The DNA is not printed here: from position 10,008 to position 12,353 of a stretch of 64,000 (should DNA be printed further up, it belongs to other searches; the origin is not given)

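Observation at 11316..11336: C-cluster cysteine position reads Glu (DIQEIFP instead of D-x-Q-C-I-x-P)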

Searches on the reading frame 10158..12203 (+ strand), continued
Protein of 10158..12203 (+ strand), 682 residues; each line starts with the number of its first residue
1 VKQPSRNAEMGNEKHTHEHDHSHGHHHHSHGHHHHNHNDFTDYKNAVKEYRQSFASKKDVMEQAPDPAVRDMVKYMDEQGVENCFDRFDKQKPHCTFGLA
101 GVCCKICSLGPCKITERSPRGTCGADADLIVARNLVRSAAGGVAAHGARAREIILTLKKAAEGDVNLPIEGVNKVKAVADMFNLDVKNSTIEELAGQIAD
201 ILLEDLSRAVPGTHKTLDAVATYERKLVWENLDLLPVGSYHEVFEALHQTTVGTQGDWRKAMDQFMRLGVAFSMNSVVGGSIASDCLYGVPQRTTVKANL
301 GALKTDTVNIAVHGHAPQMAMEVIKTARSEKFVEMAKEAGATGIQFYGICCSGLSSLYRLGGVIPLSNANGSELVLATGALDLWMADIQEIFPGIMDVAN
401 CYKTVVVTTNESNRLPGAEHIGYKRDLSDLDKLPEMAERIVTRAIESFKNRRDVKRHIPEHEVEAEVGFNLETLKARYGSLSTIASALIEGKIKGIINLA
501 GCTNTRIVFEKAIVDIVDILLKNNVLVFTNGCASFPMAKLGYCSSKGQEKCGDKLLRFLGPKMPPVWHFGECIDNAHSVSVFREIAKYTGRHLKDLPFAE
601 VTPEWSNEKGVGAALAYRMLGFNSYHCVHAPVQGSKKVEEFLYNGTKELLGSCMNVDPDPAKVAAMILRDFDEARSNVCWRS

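Call 23: find_related_loci(query=window:10185-12203:+, collection=genome_contigs, flank=8000)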
Query window:10185-12203:+ (673 aa) in genome_contigs; peptide patterns used: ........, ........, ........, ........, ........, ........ (x = any residue, [..] = any of these).
39 stretches matched a pattern; 28 encode a relative of the query (tblastn E <= 1e-3); 26 distinct loci.
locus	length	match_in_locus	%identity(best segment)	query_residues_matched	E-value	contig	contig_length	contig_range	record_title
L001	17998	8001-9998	96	1-673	0e+0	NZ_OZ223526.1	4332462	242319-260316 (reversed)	MAG: Maridesulfovibrio sp. isolate 4b7aa1d1-4656-4508-adef-fef75badb664 chromosome 1, complete sequence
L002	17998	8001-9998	95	1-673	0e+0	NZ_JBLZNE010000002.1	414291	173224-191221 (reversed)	MAG: Maridesulfovibrio sp. isolate FB10N2-isolate contig_0002, whole genome shotgun sequence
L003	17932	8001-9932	94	30-673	0e+0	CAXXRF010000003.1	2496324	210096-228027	MAG: Maridesulfovibrio sp. isolate e70aa17a-841f-4807-9201-b5078b9fa432 genome assembly, contig: contig_3, whole genome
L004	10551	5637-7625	89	7-672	0e+0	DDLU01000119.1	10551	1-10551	MAG TPA_asm: Desulfovibrio sp. UBA2564 UBA2564_contig_23089, whole genome shotgun sequence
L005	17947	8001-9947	91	25-673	0e+0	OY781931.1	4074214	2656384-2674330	MAG: Maridesulfovibrio sp. isolate 42758462-51a7-43a4-8c96-062141770230 genome assembly, chromosome: 1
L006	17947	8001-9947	91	25-673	0e+0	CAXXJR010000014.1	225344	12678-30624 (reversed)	MAG: Maridesulfovibrio sp. isolate 6beb94cf-9426-4573-8ce2-a4cb058dd04d genome assembly, contig: contig_14, whole genome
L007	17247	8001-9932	81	29-672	0e+0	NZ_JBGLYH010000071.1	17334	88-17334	Pseudodesulfovibrio karagichevae strain 9FUS NODE_71_length_17334_cov_55.643517, whole genome shotgun sequence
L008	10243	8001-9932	81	29-671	0e+0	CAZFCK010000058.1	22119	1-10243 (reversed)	MAG TPA_asm: uncultured Desulfovibrionaceae bacterium isolate binchicken_co405_192 genome assembly, contig: NODE_3409_le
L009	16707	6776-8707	81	29-672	0e+0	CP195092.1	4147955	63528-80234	Desulfovibrio caledoniensis strain lm2024 chromosome, complete genome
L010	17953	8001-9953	78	22-671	0e+0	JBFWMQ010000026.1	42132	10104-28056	MAG: Desulfovibrio sp. isolate CA_2019_NHSR_93 NODE_2206_length_42132_cov_6.474110_NHSR, whole genome shotgun sequence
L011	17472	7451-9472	76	1-671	0e+0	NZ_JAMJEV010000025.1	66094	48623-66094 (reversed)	Desulfosporosinus nitroreducens strain P130 NODE_25_length_66094_cov_151.200494, whole genome shotgun sequence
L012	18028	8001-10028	75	1-671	0e+0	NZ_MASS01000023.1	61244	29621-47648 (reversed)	Desulfosporosinus sp. BG contig00023, whole genome shotgun sequence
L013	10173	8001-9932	78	29-671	0e+0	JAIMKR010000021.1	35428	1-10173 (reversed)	MAG: Desulfocurvus sp. isolate GA_180221_E-2-1-MAG-66_14 NODE_266_length_35439_cov_8.257941, whole genome shotgun sequen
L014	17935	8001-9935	77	29-672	0e+0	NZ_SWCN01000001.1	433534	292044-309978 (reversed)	Desulforhopalus sp. IMCC35007 NODE_1_length_433534_cov_77.393609, whole genome shotgun sequence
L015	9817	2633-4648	76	1-671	0e+0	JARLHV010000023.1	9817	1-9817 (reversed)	MAG: Desulfosporosinus sp. isolate MAG_BO295 MetaBAT2_Bin_295_Oxic_k141_282134, whole genome shotgun sequence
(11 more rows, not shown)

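Call 26: find_encoding_contigs(protein=P0020, flank=8000, max_places=2)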
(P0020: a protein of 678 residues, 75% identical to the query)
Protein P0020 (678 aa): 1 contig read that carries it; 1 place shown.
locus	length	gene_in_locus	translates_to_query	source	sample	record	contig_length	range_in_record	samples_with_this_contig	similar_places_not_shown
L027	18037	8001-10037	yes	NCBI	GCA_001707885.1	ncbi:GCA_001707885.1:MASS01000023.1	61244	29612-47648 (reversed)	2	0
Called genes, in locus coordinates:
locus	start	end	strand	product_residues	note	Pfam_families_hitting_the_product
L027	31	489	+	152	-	-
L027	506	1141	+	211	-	-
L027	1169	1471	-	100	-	PF06305:LapA_dom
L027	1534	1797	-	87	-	PF11300:DUF3102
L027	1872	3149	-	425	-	PF06597:OrfX-like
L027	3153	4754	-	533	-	PF06597:OrfX-like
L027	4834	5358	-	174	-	PF06597:OrfX-like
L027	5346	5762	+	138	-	PF00196:GerE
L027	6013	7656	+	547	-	PF01590:GAF, PF13185:GAF_2 (weak), PF00158:Sigma54_activat, PF14532:Sigma54_activ_2, PF00004:AAA (faint), PF07728:AAA_5, PF25601:AAA_lid_14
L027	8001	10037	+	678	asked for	PF03063:Prismane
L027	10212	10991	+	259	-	PF04982:TM_HPP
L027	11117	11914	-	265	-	PF02810:SEC-C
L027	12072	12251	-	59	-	-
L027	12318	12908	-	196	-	PF03848:TehB, PF13489:Methyltransf_23, PF08241:Methyltransf_11, PF08242:Methyltransf_12, PF13649:Methyltransf_25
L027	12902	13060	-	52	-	-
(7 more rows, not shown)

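Call 27: find_encoding_contigs(protein=P0004, flank=8000, max_places=2)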
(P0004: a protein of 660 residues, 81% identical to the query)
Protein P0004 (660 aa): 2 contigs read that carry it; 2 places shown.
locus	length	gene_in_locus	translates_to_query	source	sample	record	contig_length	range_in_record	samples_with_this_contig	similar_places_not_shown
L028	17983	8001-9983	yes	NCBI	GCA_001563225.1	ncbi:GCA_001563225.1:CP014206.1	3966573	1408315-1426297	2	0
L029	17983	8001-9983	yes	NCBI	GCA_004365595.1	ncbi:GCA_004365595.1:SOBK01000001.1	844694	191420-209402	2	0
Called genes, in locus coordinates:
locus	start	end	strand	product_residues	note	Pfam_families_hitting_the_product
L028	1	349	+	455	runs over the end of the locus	-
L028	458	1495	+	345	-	PF04087:DUF389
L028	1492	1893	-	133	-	PF02634:FdhD-NarQ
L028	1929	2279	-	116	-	-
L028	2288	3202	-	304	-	-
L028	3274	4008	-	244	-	PF12838:Fer4_7 (faint), PF13247:Fer4_11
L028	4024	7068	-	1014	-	PF04879:Molybdop_Fe4S4, PF00384:Molybdopterin, PF01568:Molydop_binding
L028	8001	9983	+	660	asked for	PF03063:Prismane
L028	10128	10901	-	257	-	PF02596:DUF169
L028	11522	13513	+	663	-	PF03063:Prismane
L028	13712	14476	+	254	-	PF04982:TM_HPP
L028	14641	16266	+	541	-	PF01590:GAF, PF13185:GAF_2, PF00158:Sigma54_activat, PF14532:Sigma54_activ_2, PF00004:AAA (weak), PF07724:AAA_2 (weak), PF07728:AAA_5, PF25601:AAA_lid_14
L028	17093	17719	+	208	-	PF00132:Hexapep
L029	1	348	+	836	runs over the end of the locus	PF14827:dCache_3, PF00989:PAS (weak), PF08448:PAS_4, PF13426:PAS_9 (weak), PF00015:MCPsignal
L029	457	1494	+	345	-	PF04087:DUF389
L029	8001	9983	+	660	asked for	PF03063:Prismane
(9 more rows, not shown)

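Call 28: find_encoding_contigs(protein=P0031, flank=8000, max_places=2)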
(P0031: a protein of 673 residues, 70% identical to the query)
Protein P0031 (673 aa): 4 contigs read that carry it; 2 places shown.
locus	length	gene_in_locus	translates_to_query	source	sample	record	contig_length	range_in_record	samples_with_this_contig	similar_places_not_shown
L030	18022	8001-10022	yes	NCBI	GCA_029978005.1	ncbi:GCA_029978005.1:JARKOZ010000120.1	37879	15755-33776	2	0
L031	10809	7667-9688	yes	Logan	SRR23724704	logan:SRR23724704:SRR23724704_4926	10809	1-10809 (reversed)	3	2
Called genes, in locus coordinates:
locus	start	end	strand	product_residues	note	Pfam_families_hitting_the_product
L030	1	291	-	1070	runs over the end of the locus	PF00873:ACR_tran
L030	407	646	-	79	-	PF13833:EF-hand_8 (faint), PF13499:EF-hand_7 (faint), PF00036:EF-hand_1 (weak), PF13202:EF-hand_5 (weak), PF13405:EF-hand_6 (faint), PF00036:EF-hand_1 (weak), PF13202:EF-hand_5 (weak)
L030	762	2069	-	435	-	PF25919:BSH_CusB, PF25973:BSH_CzcB, PF25954:Beta-barrel_RND_2, PF25967:RND-MFP_C, PF25975:CzcB_C, PF25989:YknX_C (weak)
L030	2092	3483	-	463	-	PF02321:OEP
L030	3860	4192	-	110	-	-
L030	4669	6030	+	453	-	PF13379:NMT1_2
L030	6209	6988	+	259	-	PF00528:BPD_transp_1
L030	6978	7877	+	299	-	PF00005:ABC_tran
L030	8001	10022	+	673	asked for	PF03063:Prismane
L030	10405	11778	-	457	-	PF00072:Response_reg, PF01078:Mg_chelatase (faint), PF00158:Sigma54_activat, PF14532:Sigma54_activ_2, PF00004:AAA (weak), PF07728:AAA_5, PF25601:AAA_lid_14, PF02954:HTH_8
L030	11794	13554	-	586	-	PF17203:sCache_3_2 (weak), PF00989:PAS, PF08448:PAS_4, PF13426:PAS_9, PF00512:HisKA, PF02518:HATPase_c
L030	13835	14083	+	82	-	PF09851:SHOCT (weak)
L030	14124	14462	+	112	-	-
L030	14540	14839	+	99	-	-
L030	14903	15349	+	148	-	PF13801:Metal_resist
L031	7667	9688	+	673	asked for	PF03063:Prismane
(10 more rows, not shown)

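Call 43: list_cluster_members(proteins=[P0001, P0004, P0020, P0015, P0005])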
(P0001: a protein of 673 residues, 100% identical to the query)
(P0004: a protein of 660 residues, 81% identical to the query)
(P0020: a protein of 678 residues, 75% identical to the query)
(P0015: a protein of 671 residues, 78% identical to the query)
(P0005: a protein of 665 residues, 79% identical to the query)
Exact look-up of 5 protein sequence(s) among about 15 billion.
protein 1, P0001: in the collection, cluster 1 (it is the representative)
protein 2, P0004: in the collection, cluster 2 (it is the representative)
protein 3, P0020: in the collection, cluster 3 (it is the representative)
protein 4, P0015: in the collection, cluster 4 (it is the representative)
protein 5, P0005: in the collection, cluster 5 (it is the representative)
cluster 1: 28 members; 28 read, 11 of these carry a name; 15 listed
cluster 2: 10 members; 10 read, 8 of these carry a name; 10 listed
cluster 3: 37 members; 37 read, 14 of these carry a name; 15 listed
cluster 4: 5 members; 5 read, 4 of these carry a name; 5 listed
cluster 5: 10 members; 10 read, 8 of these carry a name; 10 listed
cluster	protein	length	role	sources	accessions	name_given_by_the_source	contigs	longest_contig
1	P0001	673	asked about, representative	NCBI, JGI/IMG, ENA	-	carbon-monoxide dehydrogenase catalytic subunit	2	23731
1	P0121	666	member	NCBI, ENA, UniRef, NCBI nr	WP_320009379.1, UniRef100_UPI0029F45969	hypothetical protein [Maridesulfovibrio sp.] | hypothetical protein n=1 Tax=Maridesulfovibrio sp. TaxID=2795000 RepID=UPI0029F45969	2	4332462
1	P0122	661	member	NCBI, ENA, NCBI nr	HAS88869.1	MAG TPA: carbon-monoxide dehydrogenase catalytic subunit [Desulfovibrio sp.] | carbon-monoxide dehydrogenase catalytic subunit [Desulfovibrio sp.]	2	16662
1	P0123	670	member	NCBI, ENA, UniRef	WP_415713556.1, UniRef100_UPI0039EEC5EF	hypothetical protein [Maridesulfovibrio sp.] | hypothetical protein n=1 Tax=Maridesulfovibrio sp. TaxID=2795000 RepID=UPI0039EEC5EF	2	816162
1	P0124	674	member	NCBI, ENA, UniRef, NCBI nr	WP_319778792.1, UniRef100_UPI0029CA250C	anaerobic carbon-monoxide dehydrogenase catalytic subunit [Maridesulfovibrio sp.] | anaerobic carbon-monoxide dehydrogenase catalytic subunit n=1 Tax=Maridesulfovibrio sp. ...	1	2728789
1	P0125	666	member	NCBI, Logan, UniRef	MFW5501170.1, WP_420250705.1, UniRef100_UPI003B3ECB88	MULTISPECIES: hypothetical protein [unclassified Maridesulfovibrio] | hypothetical protein n=1 Tax=unclassified Maridesulfovibrio TaxID=2794999 ...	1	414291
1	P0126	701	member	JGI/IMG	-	carbon-monoxide dehydrogenase catalytic subunit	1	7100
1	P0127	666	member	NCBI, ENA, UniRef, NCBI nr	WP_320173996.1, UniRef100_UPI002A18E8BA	hypothetical protein [Maridesulfovibrio sp.] | hypothetical protein n=1 Tax=Maridesulfovibrio sp. TaxID=2795000 RepID=UPI002A18E8BA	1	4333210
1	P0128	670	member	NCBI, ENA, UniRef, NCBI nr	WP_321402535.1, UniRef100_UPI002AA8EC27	hypothetical protein [Maridesulfovibrio sp.] | hypothetical protein n=1 Tax=Maridesulfovibrio sp. TaxID=2795000 RepID=UPI002AA8EC27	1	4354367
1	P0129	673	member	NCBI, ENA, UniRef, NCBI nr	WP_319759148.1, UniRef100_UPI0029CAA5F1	hypothetical protein [Maridesulfovibrio sp.] | hypothetical protein n=1 Tax=Maridesulfovibrio sp. TaxID=2795000 RepID=UPI0029CAA5F1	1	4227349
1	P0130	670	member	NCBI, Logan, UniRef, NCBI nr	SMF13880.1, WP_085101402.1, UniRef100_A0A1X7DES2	carbon monoxide dehydrogenase [Desulfovibrio gilichinskyi] | Carbon-monoxide dehydrogenase catalytic subunit n=1 Tax=Desulfovibrio gilichinskyi ...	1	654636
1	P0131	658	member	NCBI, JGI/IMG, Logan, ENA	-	-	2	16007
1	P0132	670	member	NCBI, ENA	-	-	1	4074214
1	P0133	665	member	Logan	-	-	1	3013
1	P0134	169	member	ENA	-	-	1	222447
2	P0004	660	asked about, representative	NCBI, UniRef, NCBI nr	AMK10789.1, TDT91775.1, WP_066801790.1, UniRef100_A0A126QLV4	anaerobic carbon-monoxide dehydrogenase catalytic subunit [Pseudodesulfovibrio indicus] | anaerobic carbon-monoxide dehydrogenase n=1 Tax=Pseudodesulfovibrio indicus TaxID=1716143 ...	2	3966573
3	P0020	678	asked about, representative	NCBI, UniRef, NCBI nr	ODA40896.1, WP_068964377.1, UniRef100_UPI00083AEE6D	carbon monoxide dehydrogenase [Desulfosporosinus sp. BG] | carbon monoxide dehydrogenase n=1 Tax=Desulfosporosinus sp. BG TaxID=1633135 ...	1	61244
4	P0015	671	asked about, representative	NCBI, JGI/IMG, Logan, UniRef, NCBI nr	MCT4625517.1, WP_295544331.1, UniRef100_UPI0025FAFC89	anaerobic carbon-monoxide dehydrogenase catalytic subunit [Halodesulfovibrio sp.] | carbon-monoxide dehydrogenase catalytic subunit | anaerobic carbon-monoxide dehydrogenase catalytic subunit n=1 Tax=Halodesulfovibrio sp. ...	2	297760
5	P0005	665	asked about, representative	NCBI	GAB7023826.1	anaerobic carbon-monoxide dehydrogenase catalytic subunit [Salidesulfovibrio brasiliensis]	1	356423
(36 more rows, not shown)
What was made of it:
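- Many RefSeq copies are named 'hypothetical protein' (call 43).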

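Call 45: find_encoding_contigs(protein=P0028, flank=6000, max_places=1)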
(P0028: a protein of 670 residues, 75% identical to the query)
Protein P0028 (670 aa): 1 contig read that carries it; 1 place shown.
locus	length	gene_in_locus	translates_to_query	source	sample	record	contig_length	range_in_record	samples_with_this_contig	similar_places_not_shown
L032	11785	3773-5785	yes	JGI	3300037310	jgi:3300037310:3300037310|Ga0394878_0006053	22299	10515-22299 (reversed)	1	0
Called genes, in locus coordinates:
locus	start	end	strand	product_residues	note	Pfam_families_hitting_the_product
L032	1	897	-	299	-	?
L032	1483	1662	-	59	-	-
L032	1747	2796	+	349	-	PF01210:NAD_Gly3P_dh_N, PF02558:ApbA, PF03446:NAD_binding_2, PF03807:F420_oxidored, PF07479:NAD_Gly3P_dh_C, PF20618:GPD_NAD_C_bact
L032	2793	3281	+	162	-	-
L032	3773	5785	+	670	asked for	PF03063:Prismane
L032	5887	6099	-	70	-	-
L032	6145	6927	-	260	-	PF00005:ABC_tran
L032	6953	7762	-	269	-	PF00005:ABC_tran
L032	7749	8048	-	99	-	-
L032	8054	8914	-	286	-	PF00528:BPD_transp_1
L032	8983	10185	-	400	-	PF13379:NMT1_2, PF09084:NMT1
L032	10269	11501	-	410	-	PF13379:NMT1_2, PF09084:NMT1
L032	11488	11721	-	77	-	-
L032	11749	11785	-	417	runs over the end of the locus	PF13458:Peripla_BP_6, PF01094:ANF_receptor (faint)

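Call 46: find_encoding_contigs(protein=P0030, flank=6000, max_places=1)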
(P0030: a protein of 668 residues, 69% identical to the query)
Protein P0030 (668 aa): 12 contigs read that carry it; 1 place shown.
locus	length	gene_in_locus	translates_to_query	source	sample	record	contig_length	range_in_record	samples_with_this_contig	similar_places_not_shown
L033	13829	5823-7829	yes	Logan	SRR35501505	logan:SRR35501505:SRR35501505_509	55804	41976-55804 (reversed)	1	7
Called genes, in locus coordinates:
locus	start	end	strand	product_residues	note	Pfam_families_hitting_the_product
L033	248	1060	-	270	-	PF08843:AbiEii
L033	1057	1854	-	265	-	PF13338:AbiEi_4 (weak), PF09407:AbiEi_1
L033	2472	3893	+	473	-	PF13379:NMT1_2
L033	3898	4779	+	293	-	PF00528:BPD_transp_1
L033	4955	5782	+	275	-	PF00005:ABC_tran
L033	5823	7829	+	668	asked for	PF03063:Prismane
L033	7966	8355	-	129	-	PF02566:OsmC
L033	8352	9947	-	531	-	PF04055:Radical_SAM, PF00583:Acetyltransf_1 (weak), PF13673:Acetyltransf_10 (weak)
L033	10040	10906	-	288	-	PF04909:Amidohydro_2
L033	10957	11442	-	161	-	-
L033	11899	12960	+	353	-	PF00195:Chal_sti_synt_N, PF08545:ACP_syn_III, PF08541:ACP_syn_III_C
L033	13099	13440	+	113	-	-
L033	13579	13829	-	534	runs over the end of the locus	PF13185:GAF_2 (weak), PF01590:GAF, PF00158:Sigma54_activat, PF14532:Sigma54_activ_2, PF07724:AAA_2 (weak), PF07728:AAA_5, PF25601:AAA_lid_14, PF02954:HTH_8 (weak)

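Call 47: find_encoding_contigs(protein=P0027, flank=6000, max_places=1)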
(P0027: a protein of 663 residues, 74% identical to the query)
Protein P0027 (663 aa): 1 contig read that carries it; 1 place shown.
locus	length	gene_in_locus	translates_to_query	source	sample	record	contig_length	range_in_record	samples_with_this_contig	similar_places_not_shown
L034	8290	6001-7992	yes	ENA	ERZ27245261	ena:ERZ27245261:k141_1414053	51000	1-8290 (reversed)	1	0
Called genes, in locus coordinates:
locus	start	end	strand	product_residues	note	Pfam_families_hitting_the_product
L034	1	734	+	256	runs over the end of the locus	PF00460:Flg_bb_rod, PF22692:LlgE_F_G_D1, PF06429:Flg_bbr_C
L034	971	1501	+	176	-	PF03748:FliL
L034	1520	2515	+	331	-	PF02154:FliM, PF01052:FliMN_C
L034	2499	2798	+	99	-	PF01052:FliMN_C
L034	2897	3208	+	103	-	PF04347:FliO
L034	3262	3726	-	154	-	PF00578:AhpC-TSA, PF08534:Redoxin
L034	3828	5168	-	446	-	PF04055:Radical_SAM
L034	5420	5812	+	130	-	PF01243:PNPOx_N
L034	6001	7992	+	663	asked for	PF03063:Prismane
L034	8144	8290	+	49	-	?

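Call 48: find_encoding_contigs(protein=P0021, flank=6000, max_places=1)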
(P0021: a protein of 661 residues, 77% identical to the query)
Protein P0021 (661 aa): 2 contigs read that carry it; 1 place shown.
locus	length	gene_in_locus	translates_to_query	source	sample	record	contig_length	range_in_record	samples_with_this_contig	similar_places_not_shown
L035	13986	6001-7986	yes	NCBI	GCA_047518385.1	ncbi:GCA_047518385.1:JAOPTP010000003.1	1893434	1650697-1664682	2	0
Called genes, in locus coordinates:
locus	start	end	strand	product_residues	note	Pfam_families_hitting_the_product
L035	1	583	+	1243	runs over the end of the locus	PF02743:dCache_1, PF08448:PAS_4 (faint), PF00512:HisKA, PF02518:HATPase_c, PF00072:Response_reg, PF01627:Hpt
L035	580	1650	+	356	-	PF00072:Response_reg, PF00512:HisKA (weak), PF02518:HATPase_c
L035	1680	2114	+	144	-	PF00072:Response_reg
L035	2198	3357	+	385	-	PF01527:HTH_Tnp_1, PF13518:HTH_28 (weak), PF13276:HTH_21, PF00665:rve, PF24764:rva_4 (weak), PF13683:rve_3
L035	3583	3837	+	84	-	PF01584:CheW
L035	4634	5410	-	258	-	PF02596:DUF169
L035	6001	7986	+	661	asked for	PF03063:Prismane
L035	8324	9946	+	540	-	PF01590:GAF, PF13185:GAF_2, PF00158:Sigma54_activat, PF13191:AAA_16 (weak), PF14532:Sigma54_activ_2, PF00004:AAA (weak), PF07728:AAA_5, PF25601:AAA_lid_14, +2 more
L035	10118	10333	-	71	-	-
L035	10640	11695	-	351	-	PF10095:DUF2333 (faint)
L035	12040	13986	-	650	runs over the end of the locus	PF08269:dCache_2, PF17200:sCache_2, PF17201:Cache_3-Cache_2, PF17200:sCache_2, PF17201:Cache_3-Cache_2, PF00672:HAMP, PF00512:HisKA, PF02518:HATPase_c, +1 more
